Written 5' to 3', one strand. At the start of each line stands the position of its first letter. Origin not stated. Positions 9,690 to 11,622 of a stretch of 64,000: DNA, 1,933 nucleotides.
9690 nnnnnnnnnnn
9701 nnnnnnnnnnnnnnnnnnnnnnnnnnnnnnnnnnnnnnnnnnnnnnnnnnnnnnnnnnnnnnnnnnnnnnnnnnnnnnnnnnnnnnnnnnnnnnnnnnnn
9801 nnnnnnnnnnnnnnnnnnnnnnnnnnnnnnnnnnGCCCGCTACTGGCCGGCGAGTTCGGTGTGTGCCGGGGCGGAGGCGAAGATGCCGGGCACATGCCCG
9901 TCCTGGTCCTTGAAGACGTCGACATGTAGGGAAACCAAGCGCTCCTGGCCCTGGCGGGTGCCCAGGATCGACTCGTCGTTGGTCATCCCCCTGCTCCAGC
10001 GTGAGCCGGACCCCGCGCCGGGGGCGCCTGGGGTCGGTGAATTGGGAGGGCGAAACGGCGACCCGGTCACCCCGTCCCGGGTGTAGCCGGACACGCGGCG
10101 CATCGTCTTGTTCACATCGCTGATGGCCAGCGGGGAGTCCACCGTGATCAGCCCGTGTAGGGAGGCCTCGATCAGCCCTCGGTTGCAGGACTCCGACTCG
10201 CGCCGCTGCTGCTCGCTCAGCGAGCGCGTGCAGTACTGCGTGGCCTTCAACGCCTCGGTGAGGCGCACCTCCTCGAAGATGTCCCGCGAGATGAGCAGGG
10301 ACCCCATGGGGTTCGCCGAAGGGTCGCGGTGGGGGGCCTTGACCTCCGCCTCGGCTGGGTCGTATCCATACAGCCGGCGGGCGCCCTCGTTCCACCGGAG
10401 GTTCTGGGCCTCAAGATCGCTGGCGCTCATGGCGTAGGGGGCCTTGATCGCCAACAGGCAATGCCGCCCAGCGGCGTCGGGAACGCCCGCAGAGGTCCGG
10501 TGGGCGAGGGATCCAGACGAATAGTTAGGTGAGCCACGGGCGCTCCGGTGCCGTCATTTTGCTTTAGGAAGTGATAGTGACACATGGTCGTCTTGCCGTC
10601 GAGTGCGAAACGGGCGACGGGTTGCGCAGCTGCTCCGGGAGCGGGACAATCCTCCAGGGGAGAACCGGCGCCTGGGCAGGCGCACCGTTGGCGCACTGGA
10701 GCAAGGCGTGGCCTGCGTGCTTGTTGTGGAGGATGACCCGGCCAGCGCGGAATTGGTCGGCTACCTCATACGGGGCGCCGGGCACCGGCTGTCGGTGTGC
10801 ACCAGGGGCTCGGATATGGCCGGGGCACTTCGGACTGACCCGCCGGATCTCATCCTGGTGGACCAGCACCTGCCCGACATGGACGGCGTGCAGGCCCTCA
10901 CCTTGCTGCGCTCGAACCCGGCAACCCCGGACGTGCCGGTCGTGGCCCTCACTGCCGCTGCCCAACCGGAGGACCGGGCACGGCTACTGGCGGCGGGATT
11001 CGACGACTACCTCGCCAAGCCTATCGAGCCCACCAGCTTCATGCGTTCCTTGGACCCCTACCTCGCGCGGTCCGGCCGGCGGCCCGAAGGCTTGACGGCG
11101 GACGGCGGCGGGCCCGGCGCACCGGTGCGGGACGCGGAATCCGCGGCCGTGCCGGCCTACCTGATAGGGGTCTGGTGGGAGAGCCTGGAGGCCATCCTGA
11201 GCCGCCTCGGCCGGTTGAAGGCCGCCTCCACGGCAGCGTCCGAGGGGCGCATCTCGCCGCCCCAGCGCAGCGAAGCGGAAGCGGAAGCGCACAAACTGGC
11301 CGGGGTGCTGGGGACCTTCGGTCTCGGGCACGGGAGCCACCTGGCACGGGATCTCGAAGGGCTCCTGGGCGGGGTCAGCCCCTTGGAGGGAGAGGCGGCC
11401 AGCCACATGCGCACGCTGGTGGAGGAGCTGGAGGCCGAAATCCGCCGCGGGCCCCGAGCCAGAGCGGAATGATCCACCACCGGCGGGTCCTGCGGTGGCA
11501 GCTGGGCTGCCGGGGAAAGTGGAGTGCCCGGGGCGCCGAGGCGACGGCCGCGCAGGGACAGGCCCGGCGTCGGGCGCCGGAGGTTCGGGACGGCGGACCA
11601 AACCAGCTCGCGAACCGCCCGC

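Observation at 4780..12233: Candidate novel multi-step phosphorelay wired to a c-di-GMP phosphodiesterase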

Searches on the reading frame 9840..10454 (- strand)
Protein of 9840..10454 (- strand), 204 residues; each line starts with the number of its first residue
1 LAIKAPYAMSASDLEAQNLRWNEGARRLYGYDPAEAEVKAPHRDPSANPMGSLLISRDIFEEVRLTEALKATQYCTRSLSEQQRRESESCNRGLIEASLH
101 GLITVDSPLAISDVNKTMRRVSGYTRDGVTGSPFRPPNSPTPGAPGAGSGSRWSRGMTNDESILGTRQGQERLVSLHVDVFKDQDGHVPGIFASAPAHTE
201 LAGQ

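Call 4: search_protein_families(library=pfam, proteins=[window:9840-10454:-], max_evalue=0.01)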
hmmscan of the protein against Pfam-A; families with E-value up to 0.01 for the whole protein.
window:9840-10454:- (204 aa): 4 families
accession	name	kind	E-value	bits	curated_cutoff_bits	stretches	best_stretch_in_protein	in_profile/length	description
PF08448.16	PAS_4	-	1.1e-05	26.1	23.1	0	100-194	6-101/110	PAS fold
PF13188.13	PAS_8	-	4.2e-05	23.7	21.8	0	92-135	4-44/65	PAS domain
PF13426.13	PAS_9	-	0.00018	22.2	27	0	102-190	4-93/103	PAS domain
PF00989.32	PAS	-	0.00029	21.3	22.6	0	92-134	4-46/113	PAS fold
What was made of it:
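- Checked: The PAS ORF (9840-10454) scores only 26 bits for PAS_4, with no stretch passing on its own (call 4).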

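Call 28: search_protein_representatives(protein=window:9840-10454:-)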
Query: 204 residues. Proteins with E-value up to 0.001 (for the whole library): 4292; up to 1e-10: 652; up to 1e-30: 52. The best 150 are listed.
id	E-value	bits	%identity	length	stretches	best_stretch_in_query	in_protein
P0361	9.5e-168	570.4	39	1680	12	80-196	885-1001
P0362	4.2e-127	437.7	39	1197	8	83-198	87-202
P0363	1.3e-126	436.2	100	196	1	9-204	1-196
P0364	4.4e-117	405.0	44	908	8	80-203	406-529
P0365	1.1e-108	377.6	37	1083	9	85-196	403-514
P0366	7.1e-100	348.9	41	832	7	79-202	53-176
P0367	1.2e-97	341.6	33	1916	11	83-196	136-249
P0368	3.5e-88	310.7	39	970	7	79-199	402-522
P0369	2.5e-68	245.9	35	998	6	80-195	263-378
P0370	4.8e-68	245.0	31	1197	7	77-200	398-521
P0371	1.5e-62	227.0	38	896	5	80-197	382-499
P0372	6.1e-59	215.3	29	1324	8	86-196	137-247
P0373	2.0e-58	213.6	41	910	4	81-200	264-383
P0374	5.4e-58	212.2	34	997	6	81-195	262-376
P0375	1.4e-56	207.6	38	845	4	80-200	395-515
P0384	3.2e-42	160.7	44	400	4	94-202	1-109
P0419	1.9e-29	119.1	43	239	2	82-199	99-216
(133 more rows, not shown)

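Call 32: search_protein_families(library=pfam, proteins=[P0362, P0364, P0365, P0366, P0368, P0384, P0419], max_evalue=0.0001)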
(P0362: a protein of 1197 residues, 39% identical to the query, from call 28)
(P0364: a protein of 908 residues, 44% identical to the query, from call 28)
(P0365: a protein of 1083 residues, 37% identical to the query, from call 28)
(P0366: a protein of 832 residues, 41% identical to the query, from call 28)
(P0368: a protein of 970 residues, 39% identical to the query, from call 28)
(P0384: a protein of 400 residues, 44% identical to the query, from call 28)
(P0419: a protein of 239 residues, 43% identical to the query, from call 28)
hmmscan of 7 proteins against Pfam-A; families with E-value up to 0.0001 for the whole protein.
P0362 (1197 aa): 9 families
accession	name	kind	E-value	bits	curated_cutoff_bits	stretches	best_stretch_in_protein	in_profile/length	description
PF13426.13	PAS_9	-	2.9e-107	352.4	27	8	848-948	2-103/103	PAS domain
PF08448.16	PAS_4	-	8.9e-104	341.8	23.1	7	847-951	5-110/110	PAS fold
PF00989.32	PAS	-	5.2e-97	320.1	22.6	7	591-698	3-113/113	PAS fold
PF13188.13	PAS_8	-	1.1e-48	162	21.8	4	590-642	2-55/65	PAS domain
PF08447.18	PAS_3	-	5.5e-32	110.3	25.6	0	116-193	2-83/89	PAS fold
PF24820.1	Diguanyl_cycl_sensor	-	2.7e-25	88.9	28.1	0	346-397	1-52/109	Diguanylate cyclase-like sensor domain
PF02518.31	HATPase_c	-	7.8e-25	87.9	26.4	1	1084-1195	2-108/111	Histidine kinase-, DNA gyrase B-, and HSP90-like ATPase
PF00512.31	HisKA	-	8.8e-21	74.2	26.9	1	969-1037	1-66/66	His Kinase A (phospho-acceptor) domain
PF16845.11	SQAPI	-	1.2e-07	32.4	31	0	656-681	42-67/83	Aspartic acid proteinase inhibitor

P0364 (908 aa): 7 families
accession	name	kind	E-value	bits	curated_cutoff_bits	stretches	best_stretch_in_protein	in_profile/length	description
PF13426.13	PAS_9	-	1.1e-102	337.7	27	7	302-402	2-103/103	PAS domain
PF00989.32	PAS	-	2.3e-92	305.1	22.6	7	32-133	13-113/113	PAS fold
PF08448.16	PAS_4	-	5.7e-89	294.1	23.1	7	422-528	2-109/110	PAS fold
PF08447.18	PAS_3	-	9.9e-42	141.6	25.6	2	186-269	2-85/89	PAS fold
PF13188.13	PAS_8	-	9.7e-40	133.6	21.8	1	542-587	4-50/65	PAS domain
PF24820.1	Diguanyl_cycl_sensor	-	3.1e-18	66.1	28.1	0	792-843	1-52/109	Diguanylate cyclase-like sensor domain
PF12860.13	PAS_7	-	6.1e-08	33.2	27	0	180-254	12-92/115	PAS fold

P0365 (1083 aa): 10 families
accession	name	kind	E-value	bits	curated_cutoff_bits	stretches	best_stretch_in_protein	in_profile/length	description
PF00989.32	PAS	-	1.3e-125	412.2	22.6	9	658-764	4-113/113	PAS fold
PF13426.13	PAS_9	-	1.4e-125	411.2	27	8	666-766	2-103/103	PAS domain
PF08448.16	PAS_4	-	8e-110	361.3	23.1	8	290-397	2-110/110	PAS fold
PF13188.13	PAS_8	-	1.2e-56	187.3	21.8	4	904-956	2-55/65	PAS domain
PF08447.18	PAS_3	-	1.1e-47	160.6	25.6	2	55-137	2-84/89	PAS fold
PF24820.1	Diguanyl_cycl_sensor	-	1.5e-25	89.7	28.1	0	288-357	1-69/109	Diguanylate cyclase-like sensor domain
PF12860.13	PAS_7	-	4.8e-11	43.3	27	0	293-398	5-113/115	PAS fold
PF21838.2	DUF6897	-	2.4e-06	27.5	23.9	0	779-804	22-47/58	Domain of unknown function (DUF6897)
PF24990.1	PAS_13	-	1.1e-05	26.3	27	0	923-946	10-33/143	ERT1/acuK family PAS domain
PF14598.12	PAS_11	-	2.6e-05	24.6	25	0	546-625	7-88/109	PAS domain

P0366 (832 aa): 9 families
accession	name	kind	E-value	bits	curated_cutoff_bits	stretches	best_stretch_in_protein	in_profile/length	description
PF13426.13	PAS_9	-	1.8e-79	263.1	27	5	74-174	2-103/103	PAS domain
PF08448.16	PAS_4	-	5.6e-78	258.7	23.1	6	70-177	2-110/110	PAS fold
PF00989.32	PAS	-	7.3e-78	258.4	22.6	6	66-172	4-113/113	PAS fold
PF13188.13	PAS_8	-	2.5e-49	164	21.8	5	560-610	2-52/65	PAS domain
PF08447.18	PAS_3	-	2.4e-24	85.9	25.6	0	582-658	2-82/89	PAS fold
PF24820.1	Diguanyl_cycl_sensor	-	2.3e-19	69.8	28.1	0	68-115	1-48/109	Diguanylate cyclase-like sensor domain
PF12860.13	PAS_7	-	1.5e-08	35.2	27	0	570-675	6-114/115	PAS fold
PF21838.2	DUF6897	-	6.9e-06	26.1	23.9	0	558-582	21-45/58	Domain of unknown function (DUF6897)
PF16845.11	SQAPI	-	7.5e-06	26.7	31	0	505-528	45-68/83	Aspartic acid proteinase inhibitor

P0368 (970 aa): 6 families
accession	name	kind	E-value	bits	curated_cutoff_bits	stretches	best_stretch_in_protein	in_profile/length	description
PF13426.13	PAS_9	-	1.4e-81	269.9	27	6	175-275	2-103/103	PAS domain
PF00989.32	PAS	-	2.5e-80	266.3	22.6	6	539-645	4-113/113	PAS fold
PF08448.16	PAS_4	-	3.4e-74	246.6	23.1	5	295-402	2-110/110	PAS fold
PF13188.13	PAS_8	-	9.8e-44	146.3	21.8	3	289-342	2-55/65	PAS domain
PF08447.18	PAS_3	-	2.6e-25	88.9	25.6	0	187-264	2-83/89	PAS fold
PF24820.1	Diguanyl_cycl_sensor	-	5.4e-19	68.6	28.1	0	541-589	1-49/109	Diguanylate cyclase-like sensor domain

P0384 (400 aa): 5 families
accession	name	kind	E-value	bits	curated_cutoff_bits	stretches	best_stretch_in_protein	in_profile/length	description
PF08448.16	PAS_4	-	3.7e-30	104.8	23.1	2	3-110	2-110/110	PAS fold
PF13426.13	PAS_9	-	6.9e-27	94.2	27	2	7-107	2-103/103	PAS domain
PF00989.32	PAS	-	1.6e-24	86.5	22.6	2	1-105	6-113/113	PAS fold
PF13188.13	PAS_8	-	1.4e-17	63.4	21.8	1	1-46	6-52/65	PAS domain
PF08447.18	PAS_3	-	1.6e-07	31.9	25.6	0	19-96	2-83/89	PAS fold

P0419 (239 aa): 5 families
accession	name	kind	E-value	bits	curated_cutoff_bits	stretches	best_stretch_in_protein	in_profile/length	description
PF13426.13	PAS_9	-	5.4e-23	81.7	27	2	4-93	13-103/103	PAS domain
PF08448.16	PAS_4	-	4e-22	79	23.1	2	113-214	2-104/110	PAS fold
PF00989.32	PAS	-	1.4e-20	73.8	22.6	2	109-212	4-110/113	PAS fold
PF13188.13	PAS_8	-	3.7e-10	39.8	21.8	1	109-155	4-51/65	PAS domain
PF08447.18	PAS_3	-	2.1e-08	34.8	25.6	0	5-82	2-83/89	PAS fold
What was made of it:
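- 9840..10454 (-): Relic of a multi-PAS sensor gene. It consists of a first PAS lacking ~50 core residues (junction near 10343), a chimeric inter-PAS linker (junction near 10223) and a second PAS whose middle is out of frame. The best homologues are PAS arrays, and P0362 ends in HisKA-HATPase (calls 28, 32).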

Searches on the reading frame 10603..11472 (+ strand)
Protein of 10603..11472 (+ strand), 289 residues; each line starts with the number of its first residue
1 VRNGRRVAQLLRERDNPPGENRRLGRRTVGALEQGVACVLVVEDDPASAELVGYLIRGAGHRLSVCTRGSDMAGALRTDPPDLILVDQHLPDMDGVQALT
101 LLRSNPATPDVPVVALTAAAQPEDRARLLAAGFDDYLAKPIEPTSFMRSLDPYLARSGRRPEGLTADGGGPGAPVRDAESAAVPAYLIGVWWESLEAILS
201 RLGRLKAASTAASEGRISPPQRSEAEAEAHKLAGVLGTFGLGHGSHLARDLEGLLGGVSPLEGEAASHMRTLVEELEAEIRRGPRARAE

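Call 4: search_protein_families(library=pfam, proteins=[window:10603-11472:+], max_evalue=0.01)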
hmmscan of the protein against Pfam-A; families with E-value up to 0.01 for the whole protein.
window:10603-11472:+ (289 aa): 2 families
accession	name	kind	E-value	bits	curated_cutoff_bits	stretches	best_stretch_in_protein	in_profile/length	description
PF00072.30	Response_reg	-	2.6e-23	82.8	30.2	1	39-148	1-108/111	Response regulator receiver domain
PF01627.28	Hpt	-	3.8e-07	30.7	24.6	1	193-278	8-83/84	Hpt domain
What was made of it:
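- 10708..11472 (+): REC-HPt protein (Asp52; HPt His195 in the motif AHKLAG), transcribed divergently from the operon. Alternative starts are 10603 and 10717. It is a candidate phosphodonor to the kinase's receiver, but the link is not demonstrated. Pfam Hpt scores 30.7 bits against a cut-off of 24.6 (call 4).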

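Call 7: find_homologous_proteins(query=window:10708-11472:+, max_evalue=0.00001)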
Query window:10708-11472:+ (254 aa): 1445 proteins with E <= 0.00001 among 8000 candidates; the best 120 are listed.
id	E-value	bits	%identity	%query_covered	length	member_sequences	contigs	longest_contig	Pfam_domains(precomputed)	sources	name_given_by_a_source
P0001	9.2e-156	535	100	99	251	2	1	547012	PF00072.31,PF01627.29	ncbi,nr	ncbi:MAG TPA: response regulator [Actinomycetota bacterium]|nr:response regulator [Actinomycetota ba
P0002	1.9e-35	141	38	41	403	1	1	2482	PF20274.5,PF23198.2,PF03709.22,PF00072.31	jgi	jgi:CheY-like chemotaxis protein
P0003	5.3e-34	136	34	46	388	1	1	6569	PF00072.31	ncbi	-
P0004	1.0e-33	135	35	47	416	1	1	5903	PF00072.31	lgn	-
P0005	2.6e-32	130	46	46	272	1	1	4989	PF00072.31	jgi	jgi:two-component system cell cycle response regulator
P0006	6.7e-32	129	46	46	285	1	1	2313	PF00072.31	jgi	jgi:two-component system, cell cycle response regulator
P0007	1.2e-31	128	34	47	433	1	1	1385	PF23198.2,PF00072.31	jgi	jgi:hypothetical protein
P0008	4.6e-31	126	32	47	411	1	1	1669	PF20274.5,PF00072.31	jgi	jgi:CheY-like chemotaxis protein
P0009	7.7e-31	126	40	48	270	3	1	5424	PF00072.31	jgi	jgi:two-component system cell cycle response regulator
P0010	1.4e-30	125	33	47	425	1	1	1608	PF00072.31,PF20161.6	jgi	jgi:CheY-like chemotaxis protein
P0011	1.9e-30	124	34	47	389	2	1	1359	PF00072.31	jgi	jgi:CheY-like chemotaxis protein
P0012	6.5e-30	123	34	47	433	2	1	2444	PF02518.32,PF23198.2,PF00072.31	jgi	-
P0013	5.2e-29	120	34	41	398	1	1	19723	PF00072.31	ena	-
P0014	2.1e-28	118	40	44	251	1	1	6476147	PF23198.2,PF00072.31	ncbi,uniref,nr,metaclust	ncbi:response regulator [Caldimonas brevitalea]|uniref:Two-component response regulator n=1 Tax=Cald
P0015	3.0e-28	117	41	47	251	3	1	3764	PF23198.2,PF00072.31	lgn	-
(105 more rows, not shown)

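Call 34: search_solved_structures(query=window:10708-11472:+, max_evalue=0.000001, show_alignments=0)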
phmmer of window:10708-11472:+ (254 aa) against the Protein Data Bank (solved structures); distinct sequences matched with E-value up to 0.000001: 143 (the best 60 are shown).
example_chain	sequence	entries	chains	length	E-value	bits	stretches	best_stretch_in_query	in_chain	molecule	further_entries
9g85_A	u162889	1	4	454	6.7e-20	75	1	2-110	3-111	Response regulator PleD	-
2wb4_A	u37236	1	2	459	6.9e-20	74.9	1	2-110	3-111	DIGUANYLATE CYCLASE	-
9g86_A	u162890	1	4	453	7.1e-20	74.9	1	2-110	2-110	Response regulator PleD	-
1w25_A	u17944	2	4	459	7.4e-20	74.8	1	2-110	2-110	STALKED-CELL DIFFERENTIATION CONTROLLING PROTEIN | RESPONSE REGULATOR PLED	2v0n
7c1j_A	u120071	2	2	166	6.2e-16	62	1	4-137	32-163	Histidine kinase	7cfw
1zes_A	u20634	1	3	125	9.6e-16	61.4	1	4-117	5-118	Phosphate regulon transcriptional regulatory protein phoB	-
1b00_A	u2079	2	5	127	9.9e-16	61.3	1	4-116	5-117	PHOSPHATE REGULON TRANSCRIPTIONAL REGULATORY PROTEIN PHOB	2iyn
3nhz_A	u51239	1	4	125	2.3e-15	60.1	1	4-116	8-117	Two component system transcriptional regulator mtrA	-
3t6k_A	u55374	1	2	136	2.5e-15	60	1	4-122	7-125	Response regulator receiver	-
3c3m_A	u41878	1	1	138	3.1e-15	59.7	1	3-122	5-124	Response regulator receiver protein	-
2gwr_A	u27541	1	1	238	4.2e-15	59.3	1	4-127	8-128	DNA-binding response regulator mtrA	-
9xzo_A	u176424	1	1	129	5.9e-15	58.8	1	1-115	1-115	De novo protein M1X0B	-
9dvt_R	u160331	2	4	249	1.5e-14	57.5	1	4-128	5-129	DNA-binding dual master transcriptional regulator RpaA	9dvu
3gt7_A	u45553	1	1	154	3e-14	56.4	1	4-111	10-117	Sensor protein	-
3q9s_A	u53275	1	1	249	3.7e-14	56.2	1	4-116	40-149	DNA-binding response regulator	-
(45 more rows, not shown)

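Call 63: predict_structure(alignment_id=A3)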
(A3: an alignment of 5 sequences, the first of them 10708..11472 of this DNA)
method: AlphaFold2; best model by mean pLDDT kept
length: 254 residues; sequences in the alignment: 5
mean_pLDDT: 75.8   pTM: 0.67
mean pLDDT of the five models: 75.8, 75.8, 75.7, 74.4, 70.6
residues with pLDDT >= 90: 28; 70-90: 166; 50-70: 34; < 50: 26
segments of 3 or more residues with pLDDT < 50: 128-148, 250-254
pLDDT, mean of each block of 10 residues (from residue 1): 89 81 87 88 88 88 89 84 76 88 74 79 52 37 42 65 81 86 87 80 72 83 74 78 64 40
secondary structure, 60 per line:
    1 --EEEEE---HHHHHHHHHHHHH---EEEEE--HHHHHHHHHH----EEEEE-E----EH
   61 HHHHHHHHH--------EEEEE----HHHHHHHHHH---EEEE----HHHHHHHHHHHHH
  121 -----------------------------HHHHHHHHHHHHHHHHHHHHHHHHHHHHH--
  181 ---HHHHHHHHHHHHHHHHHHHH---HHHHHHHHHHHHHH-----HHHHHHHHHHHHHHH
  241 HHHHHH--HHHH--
elements in order: E3-7 H11-23 E27-31 H34-43 E48-52 H60-69 E78-82 H87-96 E100-103 H108-120 H150-178 H184-203 H207-220 H226-246 H249-252
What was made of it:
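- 10708..11472 (+): The AF2 model shows a REC fold plus four helices (call 63).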

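Call 65: fold_search(model_id=the predicted structure, library=pdb)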
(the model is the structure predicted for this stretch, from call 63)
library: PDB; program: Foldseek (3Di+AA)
matches with E <= 10: 1321; with E <= 0.001: 568
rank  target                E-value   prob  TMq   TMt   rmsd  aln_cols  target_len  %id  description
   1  2pl1                  5.0e-09  1.00  0.44  0.89   1.9       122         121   31  Berrylium Fluoride activated receiver domain of E.coli PhoP (released 2007-05-22)
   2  1zes_A                7.0e-09  1.00  0.45  0.91   1.5       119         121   34  BeF3- activated PhoB receiver domain (released 2005-09-20)
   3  1m5t                  8.8e-09  1.00  0.46  0.92   1.4       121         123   30  CRYSTAL STRUCTURE OF THE RESPONSE REGULATOR DIVK (released 2002-11-15)
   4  1zh2_A                9.8e-09  1.00  0.43  0.89   1.7       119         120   34  Crystal Structure Of The Calcium-Bound Receiver Domain Of Kdp Potassium Transport System Response Regulator KdpE (released 2005-12-13)
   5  3gl9_B                1.2e-08  1.00  0.45  0.91   1.5       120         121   28  The structure of a histidine kinase-response regulator complex sheds light into two-component signaling and reveals a  (released 2009-10-27)
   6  1zes_B                1.2e-08  1.00  0.44  0.91   1.7       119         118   34  BeF3- activated PhoB receiver domain (released 2005-09-20)
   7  9of4_C                1.2e-08  1.00  0.45  0.89   1.8       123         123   35  Structure of the Acinetobacter baumannii Response Regulator PmrA Receiver Domain M12I Mutation (released 2025-11-26)
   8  9dvt_R                1.2e-08  1.00  0.43  0.47   3.5       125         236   34  Cryo-EM structure of RpaA bound to PkaiBC DNA and the CTD of the alpha subunit of RNAP from the cyanobacterium Synecho (released 2025-10-15)
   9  1zh2_B                1.3e-08  1.00  0.44  0.89   1.8       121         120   35  Crystal Structure Of The Calcium-Bound Receiver Domain Of Kdp Potassium Transport System Response Regulator KdpE (released 2005-12-13)
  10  2iyn_B                1.5e-08  1.00  0.44  0.88   2.1       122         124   35  The co-factor-induced pre-active conformation in PhoB (released 2006-08-30)
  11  8fk2_A                1.6e-08  1.00  0.44  0.90   1.6       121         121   26  The N-terminal VicR from Streptococcus mutans (released 2023-10-25)
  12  4ja2                  1.7e-08  1.00  0.45  0.92   1.4       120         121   28  Structural basis of a rationally rewired protein-protein interface (RR468mutant V13P, L14I, I17M and N21V) (released 2013-09-04)
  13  6rh1_C                1.7e-08  1.00  0.45  0.92   1.4       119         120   27  Revisiting pH-gated conformational switch. Complex HK853-RR468 D53A pH 7 (released 2020-02-19)
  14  2pkx_B                1.7e-08  1.00  0.44  0.88   1.9       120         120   32  E.coli response regulator PhoP receiver domain (released 2007-05-22)
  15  7pvk_A                1.8e-08  1.00  0.41  0.21  17.7       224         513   16  X-ray structure of dimeric PorX (T272A mutant), in complex with pGpG. (released 2022-12-14)
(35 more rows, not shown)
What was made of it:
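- Tried and rejected: Fold search on the full REC-HPt model: dominated by receiver domains and uninformative for HPt (call 65).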

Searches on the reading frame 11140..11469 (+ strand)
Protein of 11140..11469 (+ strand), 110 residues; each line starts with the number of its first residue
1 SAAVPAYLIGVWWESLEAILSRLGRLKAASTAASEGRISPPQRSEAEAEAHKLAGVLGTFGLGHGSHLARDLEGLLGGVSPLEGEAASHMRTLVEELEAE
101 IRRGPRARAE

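Call 72: predict_structure(protein=window:11140-11469:+)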
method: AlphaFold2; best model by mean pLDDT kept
length: 110 residues; sequences in the alignment: 1
mean_pLDDT: 78.5   pTM: 0.66
mean pLDDT of the five models: 78.5, 77.4, 63.8, 63.7, 60.7
residues with pLDDT >= 90: 5; 70-90: 83; 50-70: 21; < 50: 1
segments of 3 or more residues with pLDDT < 50: none
pLDDT, mean of each block of 10 residues (from residue 1): 55 77 88 87 88 81 79 80 77 85 67
secondary structure, 60 per line:
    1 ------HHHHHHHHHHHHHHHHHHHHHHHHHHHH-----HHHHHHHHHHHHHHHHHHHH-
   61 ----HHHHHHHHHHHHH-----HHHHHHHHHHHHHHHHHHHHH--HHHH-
elements in order: H7-34 H40-59 H65-77 H83-103 H106-109
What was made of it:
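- On Multi-step His-Asp-His-Asp phosphorelay: The model shows four helices (calls 63, 72).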

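Call 74: fold_search(model_id=the predicted structure, library=pdb)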
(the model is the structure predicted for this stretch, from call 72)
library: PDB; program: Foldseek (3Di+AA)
matches with E <= 10: 115; with E <= 0.001: 0
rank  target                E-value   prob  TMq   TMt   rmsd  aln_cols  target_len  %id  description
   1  3myf_A                1.4e+00  0.47  0.46  0.44   4.5        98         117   20  The Crystal Structure of the HPT domain from the Hpt Sensor Hybrid Histidine Kinase from Shewanella to 1.80A (released 2010-05-26)
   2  3t6g_B                1.5e+00  0.23  0.39  0.34   7.2       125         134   19  Structure of the complex between NSP3 (SHEP1) and p130Cas (released 2011-11-23)
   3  9k8h_A                1.6e+00  0.66  0.52  0.60   4.0        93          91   18  Cryo-EM structure of C2 symmetric interface of designed zinc-induced tetrahedron Cage-t32-Zn1-HEHE-35 (released 2025-10-29)
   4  5w93_A                1.7e+00  0.20  0.38  0.33   7.5       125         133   18  p130Cas complex with paxillin LD1 (released 2017-09-06)
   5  9had_C                1.8e+00  0.63  0.57  0.58   3.7       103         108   16  Der f 21 dust mite allergen with computationally designed DerF21_b10 binder (released 2024-12-18)
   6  1orj_C                1.8e+00  0.30  0.44  0.46   6.9       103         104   16  FLAGELLAR EXPORT CHAPERONE (released 2003-09-16)
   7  1a0b                  1.8e+00  0.28  0.39  0.38   6.2       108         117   19  HISTIDINE-CONTAINING PHOSPHOTRANSFER DOMAIN OF ARCB FROM ESCHERICHIA COLI (released 1998-03-18)
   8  1fr0_MODEL_1_A        2.0e+00  0.63  0.54  0.49   3.4        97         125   20  SOLUTION STRUCTURE OF THE HISTIDINE-CONTAINING PHOSPHOTRANSFER DOMAIN OF ANAEROBIC SENSOR KINASE ARCB FROM ESC (released 2001-03-14)
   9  3kyj_A                2.0e+00  0.51  0.53  0.48   4.3       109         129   21  Crystal structure of the P1 domain of CheA3 in complex with CheY6 from R. sphaeroides (released 2010-02-16)
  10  1orj_D                2.0e+00  0.18  0.39  0.36   8.2       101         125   13  FLAGELLAR EXPORT CHAPERONE (released 2003-09-16)
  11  2huj                  2.1e+00  0.38  0.52  0.47   4.6       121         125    8  Crystal structure of a protein of uknown function (NP_471338.1) from Listeria innocua at 1.74 A resolution (released 2006-08-08)
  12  6dg5_A                2.2e+00  0.20  0.39  0.43   6.3       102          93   12  Structure of a de novo designed Interleukin-2/Interleukin-15 mimetic complex with IL-2Rb and IL-2Rg (released 2019-01-16)
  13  9had_A                2.4e+00  0.25  0.45  0.43  16.6       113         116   15  Der f 21 dust mite allergen with computationally designed DerF21_b10 binder (released 2024-12-18)
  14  6gow_E                2.5e+00  0.20  0.43  0.43   6.1       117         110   14  Crystal structure of the flagellin-FliS complex from Bacillus subtilis crystallized in spacegroup P22121 (released 2018-08-29)
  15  5w93_C                2.5e+00  0.15  0.38  0.37   7.3       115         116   22  p130Cas complex with paxillin LD1 (released 2017-09-06)
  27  3kyi_A                3.7e+00  0.30  0.51  0.46   4.7       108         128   17  Crystal structure of the phosphorylated P1 domain of CheA3 in complex with CheY6 from R. sphaeroides (released 2010-02-16)
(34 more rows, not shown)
